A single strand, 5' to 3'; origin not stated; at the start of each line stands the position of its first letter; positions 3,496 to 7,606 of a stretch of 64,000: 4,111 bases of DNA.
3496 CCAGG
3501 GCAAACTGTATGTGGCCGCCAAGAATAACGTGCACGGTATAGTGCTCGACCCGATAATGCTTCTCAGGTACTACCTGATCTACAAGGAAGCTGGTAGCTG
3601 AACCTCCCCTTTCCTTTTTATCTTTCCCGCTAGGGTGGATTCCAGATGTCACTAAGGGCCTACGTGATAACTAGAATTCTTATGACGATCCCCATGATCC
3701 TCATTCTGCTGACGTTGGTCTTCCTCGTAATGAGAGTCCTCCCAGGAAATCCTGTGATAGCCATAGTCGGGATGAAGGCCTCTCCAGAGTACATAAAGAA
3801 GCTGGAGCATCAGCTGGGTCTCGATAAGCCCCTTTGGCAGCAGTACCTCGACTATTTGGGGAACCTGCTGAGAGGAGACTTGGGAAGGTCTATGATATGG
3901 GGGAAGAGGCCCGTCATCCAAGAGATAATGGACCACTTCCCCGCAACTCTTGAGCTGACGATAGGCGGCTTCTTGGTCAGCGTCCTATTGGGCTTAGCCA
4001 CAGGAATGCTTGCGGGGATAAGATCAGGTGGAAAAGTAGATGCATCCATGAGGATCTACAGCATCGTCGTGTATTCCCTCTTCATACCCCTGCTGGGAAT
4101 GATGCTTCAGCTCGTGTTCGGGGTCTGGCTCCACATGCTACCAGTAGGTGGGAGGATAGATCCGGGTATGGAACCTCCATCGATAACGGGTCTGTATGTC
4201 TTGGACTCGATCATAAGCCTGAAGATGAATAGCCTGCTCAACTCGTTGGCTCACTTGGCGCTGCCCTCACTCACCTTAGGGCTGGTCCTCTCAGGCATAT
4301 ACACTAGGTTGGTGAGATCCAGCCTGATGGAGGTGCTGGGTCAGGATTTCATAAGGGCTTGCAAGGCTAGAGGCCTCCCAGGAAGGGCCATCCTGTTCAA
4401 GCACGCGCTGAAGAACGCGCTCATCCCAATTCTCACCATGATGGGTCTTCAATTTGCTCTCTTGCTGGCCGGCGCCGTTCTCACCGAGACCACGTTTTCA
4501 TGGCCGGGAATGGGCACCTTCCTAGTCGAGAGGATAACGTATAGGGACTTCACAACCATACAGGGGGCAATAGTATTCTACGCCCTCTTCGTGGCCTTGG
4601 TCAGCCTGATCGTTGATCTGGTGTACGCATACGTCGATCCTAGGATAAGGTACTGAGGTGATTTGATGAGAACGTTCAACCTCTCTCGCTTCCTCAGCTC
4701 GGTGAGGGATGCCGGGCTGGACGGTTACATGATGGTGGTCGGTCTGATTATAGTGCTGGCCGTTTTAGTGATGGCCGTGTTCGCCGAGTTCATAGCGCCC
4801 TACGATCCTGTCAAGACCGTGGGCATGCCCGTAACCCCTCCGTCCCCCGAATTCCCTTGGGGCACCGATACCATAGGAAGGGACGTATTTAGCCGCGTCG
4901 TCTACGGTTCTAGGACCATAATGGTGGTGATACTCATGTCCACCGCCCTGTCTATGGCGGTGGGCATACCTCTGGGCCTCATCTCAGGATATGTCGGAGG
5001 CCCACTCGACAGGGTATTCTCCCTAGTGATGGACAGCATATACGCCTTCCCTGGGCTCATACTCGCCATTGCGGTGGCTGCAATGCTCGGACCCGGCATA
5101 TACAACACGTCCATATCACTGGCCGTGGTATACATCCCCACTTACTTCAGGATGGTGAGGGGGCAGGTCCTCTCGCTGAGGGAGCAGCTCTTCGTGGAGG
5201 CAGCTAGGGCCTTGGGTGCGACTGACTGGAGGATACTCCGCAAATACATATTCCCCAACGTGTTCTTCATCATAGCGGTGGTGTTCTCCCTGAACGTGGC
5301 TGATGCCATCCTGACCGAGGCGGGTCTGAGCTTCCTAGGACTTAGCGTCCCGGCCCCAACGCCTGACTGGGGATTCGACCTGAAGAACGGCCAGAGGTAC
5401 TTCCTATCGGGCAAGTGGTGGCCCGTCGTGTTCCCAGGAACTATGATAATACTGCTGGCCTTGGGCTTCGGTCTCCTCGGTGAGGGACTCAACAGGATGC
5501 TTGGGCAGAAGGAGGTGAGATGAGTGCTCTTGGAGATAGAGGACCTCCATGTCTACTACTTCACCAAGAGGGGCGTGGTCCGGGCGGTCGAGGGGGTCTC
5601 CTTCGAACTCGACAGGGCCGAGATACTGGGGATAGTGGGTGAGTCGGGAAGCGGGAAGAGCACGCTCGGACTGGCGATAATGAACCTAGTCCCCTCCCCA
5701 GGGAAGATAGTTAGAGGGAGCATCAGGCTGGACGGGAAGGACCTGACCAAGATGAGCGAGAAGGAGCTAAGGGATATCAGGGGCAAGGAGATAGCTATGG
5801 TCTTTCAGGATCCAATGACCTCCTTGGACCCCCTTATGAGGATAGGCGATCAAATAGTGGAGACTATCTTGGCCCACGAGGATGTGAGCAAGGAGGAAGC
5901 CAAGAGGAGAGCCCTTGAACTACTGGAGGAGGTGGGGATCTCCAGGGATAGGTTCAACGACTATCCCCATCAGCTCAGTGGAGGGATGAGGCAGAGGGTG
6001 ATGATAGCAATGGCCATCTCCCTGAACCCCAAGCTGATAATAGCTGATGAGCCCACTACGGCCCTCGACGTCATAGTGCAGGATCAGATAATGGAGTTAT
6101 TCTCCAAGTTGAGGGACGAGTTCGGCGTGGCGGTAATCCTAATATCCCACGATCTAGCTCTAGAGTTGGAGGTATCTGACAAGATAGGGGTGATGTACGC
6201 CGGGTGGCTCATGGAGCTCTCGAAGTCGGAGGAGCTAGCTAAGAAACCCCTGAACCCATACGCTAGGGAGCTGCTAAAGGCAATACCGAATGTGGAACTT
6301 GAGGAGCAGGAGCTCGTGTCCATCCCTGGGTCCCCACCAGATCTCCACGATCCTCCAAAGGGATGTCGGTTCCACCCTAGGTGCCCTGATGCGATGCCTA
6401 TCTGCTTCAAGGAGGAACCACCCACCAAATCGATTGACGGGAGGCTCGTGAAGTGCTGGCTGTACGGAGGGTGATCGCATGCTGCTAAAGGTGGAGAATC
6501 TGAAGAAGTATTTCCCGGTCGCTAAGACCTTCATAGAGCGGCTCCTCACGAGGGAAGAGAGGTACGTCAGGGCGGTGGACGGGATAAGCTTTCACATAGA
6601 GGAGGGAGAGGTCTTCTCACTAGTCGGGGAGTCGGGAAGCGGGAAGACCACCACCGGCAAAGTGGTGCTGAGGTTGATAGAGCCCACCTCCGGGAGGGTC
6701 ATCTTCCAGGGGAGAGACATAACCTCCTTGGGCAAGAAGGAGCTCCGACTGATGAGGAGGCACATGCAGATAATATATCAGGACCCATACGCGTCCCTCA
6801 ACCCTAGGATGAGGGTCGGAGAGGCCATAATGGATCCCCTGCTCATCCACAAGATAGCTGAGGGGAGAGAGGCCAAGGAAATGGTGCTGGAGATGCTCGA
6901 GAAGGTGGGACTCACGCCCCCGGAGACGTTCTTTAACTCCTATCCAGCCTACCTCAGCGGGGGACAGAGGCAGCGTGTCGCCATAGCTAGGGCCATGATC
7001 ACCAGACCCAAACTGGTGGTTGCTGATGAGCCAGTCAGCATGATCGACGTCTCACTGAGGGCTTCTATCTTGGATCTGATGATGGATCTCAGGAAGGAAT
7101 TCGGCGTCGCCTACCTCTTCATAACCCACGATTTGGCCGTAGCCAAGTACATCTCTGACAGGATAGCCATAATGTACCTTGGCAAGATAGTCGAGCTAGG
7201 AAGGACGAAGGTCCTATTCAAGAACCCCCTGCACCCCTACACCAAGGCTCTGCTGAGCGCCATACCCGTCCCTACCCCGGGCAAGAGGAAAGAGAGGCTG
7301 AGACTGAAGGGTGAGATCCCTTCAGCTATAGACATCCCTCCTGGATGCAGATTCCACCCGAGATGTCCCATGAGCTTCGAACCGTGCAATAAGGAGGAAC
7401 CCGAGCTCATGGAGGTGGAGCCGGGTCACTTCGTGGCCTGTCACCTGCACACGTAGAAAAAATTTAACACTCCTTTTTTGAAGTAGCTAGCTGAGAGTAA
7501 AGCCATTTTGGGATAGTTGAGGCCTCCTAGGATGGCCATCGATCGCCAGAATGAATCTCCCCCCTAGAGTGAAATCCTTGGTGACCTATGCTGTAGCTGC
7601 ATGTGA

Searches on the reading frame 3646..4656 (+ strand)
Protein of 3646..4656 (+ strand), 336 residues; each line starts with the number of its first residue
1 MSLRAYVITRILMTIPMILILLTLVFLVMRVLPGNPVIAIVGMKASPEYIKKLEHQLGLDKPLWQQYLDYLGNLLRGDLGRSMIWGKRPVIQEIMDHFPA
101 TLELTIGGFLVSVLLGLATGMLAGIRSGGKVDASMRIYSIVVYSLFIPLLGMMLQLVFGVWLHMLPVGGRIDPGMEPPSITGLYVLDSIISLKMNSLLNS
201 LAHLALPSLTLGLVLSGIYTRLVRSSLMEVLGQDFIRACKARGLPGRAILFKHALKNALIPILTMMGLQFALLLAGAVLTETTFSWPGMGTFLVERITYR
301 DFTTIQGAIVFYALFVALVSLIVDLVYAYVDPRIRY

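Call 8: search_protein_families(library=pfam, proteins=[window:3646-4656:+], max_evalue=0.00001)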
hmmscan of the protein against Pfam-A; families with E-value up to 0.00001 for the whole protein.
window:3646-4656:+ (336 aa): 2 families
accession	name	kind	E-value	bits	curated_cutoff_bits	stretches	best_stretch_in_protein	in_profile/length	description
PF00528.27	BPD_transp_1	-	1.2e-41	142.9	26.4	1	116-335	1-183/184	Binding-protein-dependent transport system inner membrane component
PF19300.4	BPD_transp_1_N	-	4.7e-13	49.8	23.8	1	6-105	4-114/114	Binding-prot-dependent transport system membrane comp, N-term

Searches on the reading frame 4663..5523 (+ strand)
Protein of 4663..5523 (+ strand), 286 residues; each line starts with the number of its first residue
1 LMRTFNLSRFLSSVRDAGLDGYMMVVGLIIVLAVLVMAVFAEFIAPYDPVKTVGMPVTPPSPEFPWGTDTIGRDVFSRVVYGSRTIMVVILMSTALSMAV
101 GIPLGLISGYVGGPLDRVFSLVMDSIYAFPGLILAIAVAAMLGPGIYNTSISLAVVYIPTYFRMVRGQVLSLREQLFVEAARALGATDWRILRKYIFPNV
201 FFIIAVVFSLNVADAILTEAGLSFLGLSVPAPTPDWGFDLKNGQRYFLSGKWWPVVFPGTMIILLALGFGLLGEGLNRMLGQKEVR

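Call 8: search_protein_families(library=pfam, proteins=[window:4663-5523:+], max_evalue=0.00001)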
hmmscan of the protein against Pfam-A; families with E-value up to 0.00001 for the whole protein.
window:4663-5523:+ (286 aa): 2 families
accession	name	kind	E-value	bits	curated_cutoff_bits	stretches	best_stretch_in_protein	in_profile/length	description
PF00528.27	BPD_transp_1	-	7.6e-29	101.2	26.4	1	101-282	1-180/184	Binding-protein-dependent transport system inner membrane component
PF12911.12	OppC_N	-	5.5e-06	26.6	23.9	1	24-50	16-42/53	N-terminal TM domain of oligopeptide transport permease C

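Call 11: search_protein_families(library=ncbifam, proteins=[window:4663-5523:+], max_evalue=0.00001)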
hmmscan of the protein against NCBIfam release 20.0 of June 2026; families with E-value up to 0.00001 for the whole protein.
window:4663-5523:+ (286 aa): 17 families
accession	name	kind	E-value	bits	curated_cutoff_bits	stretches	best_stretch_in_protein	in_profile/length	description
NF045474.1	Opp2C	equivalog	5.1e-69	232.4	300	1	48-279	3-234/236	nickel transporter permease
TIGR02790.1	nickel_nikC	equivalog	6.3e-66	222.6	358.45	1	25-280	2-257/258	nickel ABC transporter permease subunit NikC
NF007376.0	PRK09881.1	equivalog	9.3e-66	221.8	434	1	23-283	32-292/298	D,D-dipeptide ABC transporter permease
NF045476.1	Opp4C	equivalog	3.7e-63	213.4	350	1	23-280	15-275/278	oligopeptide ABC transporter permease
NF045473.1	Opp1C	equivalog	1.2e-62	211.7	350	1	24-282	7-265/267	nickel/cobalt ABC transporter permease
NF011662.0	PRK15082.1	equivalog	1.8e-58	198.3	484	1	24-280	39-296/303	glutathione ABC transporter permease GsiD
NF007738.0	PRK10417.1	equivalog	4.6e-55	187.1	335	1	23-280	10-267/277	nickel ABC transporter permease subunit NikC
NF008160.0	PRK10913.1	equivalog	3.5e-54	184.3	483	1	24-281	32-295/300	dipeptide ABC transporter permease DppC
NF045475.1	Opp3C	equivalog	5.7e-45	153.9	450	1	63-280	107-323/328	oligopeptide ABC transporter permease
NF047573.1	opine_perm_CntC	exception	6.9e-44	150.2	440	1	24-278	11-265/271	staphylopine uptake ABC transporter permease subunit CntC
NF011935.0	PRK15406.1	equivalog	1e-33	117.4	433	1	24-283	39-300/302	oligopeptide ABC transporter permease OppC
NF011691.0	PRK15111.1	equivalog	3.3e-33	115.5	379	1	23-280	28-291/296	putrescine export ABC transporter permease SapC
NF043080.1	MMSYN1_0166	equivalog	1.1e-31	109.9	370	1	14-273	30-294/307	oligopeptide ABC transporter permease OppC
NF011596.0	PRK15021.1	subfamily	3.4e-20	72.4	439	1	58-267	115-323/341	microcin C ABC transporter permease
TIGR03416.1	ABC_choXWV_perm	equivalog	6.9e-09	35.6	363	1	87-204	92-207/267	choline ABC transporter permease subunit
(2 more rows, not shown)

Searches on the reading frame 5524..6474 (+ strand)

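Call 8: search_protein_families(library=pfam, proteins=[window:5524-6474:+], max_evalue=0.00001)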
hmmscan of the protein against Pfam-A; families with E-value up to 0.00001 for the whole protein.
window:5524-6474:+ (316 aa): 4 families
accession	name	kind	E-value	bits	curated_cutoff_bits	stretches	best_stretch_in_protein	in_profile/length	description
PF00005.33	ABC_tran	-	1.9e-31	110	25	1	23-179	2-137/137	ABC transporter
PF08352.17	oligo_HPY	-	2.1e-18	66.9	27.1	1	230-294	1-65/65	Oligopeptide/dipeptide transporter, C-terminal region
PF13304.12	AAA_21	-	2.2e-07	31.7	27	0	142-213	229-302/304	AAA domain, putative AbiEii toxin, Type IV TA system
PF02463.25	SMC_N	-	5.3e-06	26.5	40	1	34-214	26-204/220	RecF/RecN/SMC N terminal domain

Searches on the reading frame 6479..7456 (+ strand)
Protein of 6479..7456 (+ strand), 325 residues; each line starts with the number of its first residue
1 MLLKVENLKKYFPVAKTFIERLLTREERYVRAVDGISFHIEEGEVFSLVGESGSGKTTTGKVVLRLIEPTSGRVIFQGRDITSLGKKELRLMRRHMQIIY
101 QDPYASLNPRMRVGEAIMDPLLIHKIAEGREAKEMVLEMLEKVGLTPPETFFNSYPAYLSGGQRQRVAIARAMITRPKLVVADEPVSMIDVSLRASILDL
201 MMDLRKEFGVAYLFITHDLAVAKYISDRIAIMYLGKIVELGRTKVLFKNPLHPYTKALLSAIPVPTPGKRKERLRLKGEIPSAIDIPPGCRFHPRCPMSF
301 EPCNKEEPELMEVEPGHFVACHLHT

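Call 8: search_protein_families(library=pfam, proteins=[window:6479-7456:+], max_evalue=0.00001)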
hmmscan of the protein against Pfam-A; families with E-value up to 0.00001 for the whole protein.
window:6479-7456:+ (325 aa): 2 families
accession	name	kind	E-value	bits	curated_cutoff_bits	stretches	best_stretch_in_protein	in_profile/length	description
PF00005.33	ABC_tran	-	2.2e-33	116.2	25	1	34-186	2-136/137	ABC transporter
PF08352.17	oligo_HPY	-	6.6e-21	74.9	27.1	1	238-303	1-65/65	Oligopeptide/dipeptide transporter, C-terminal region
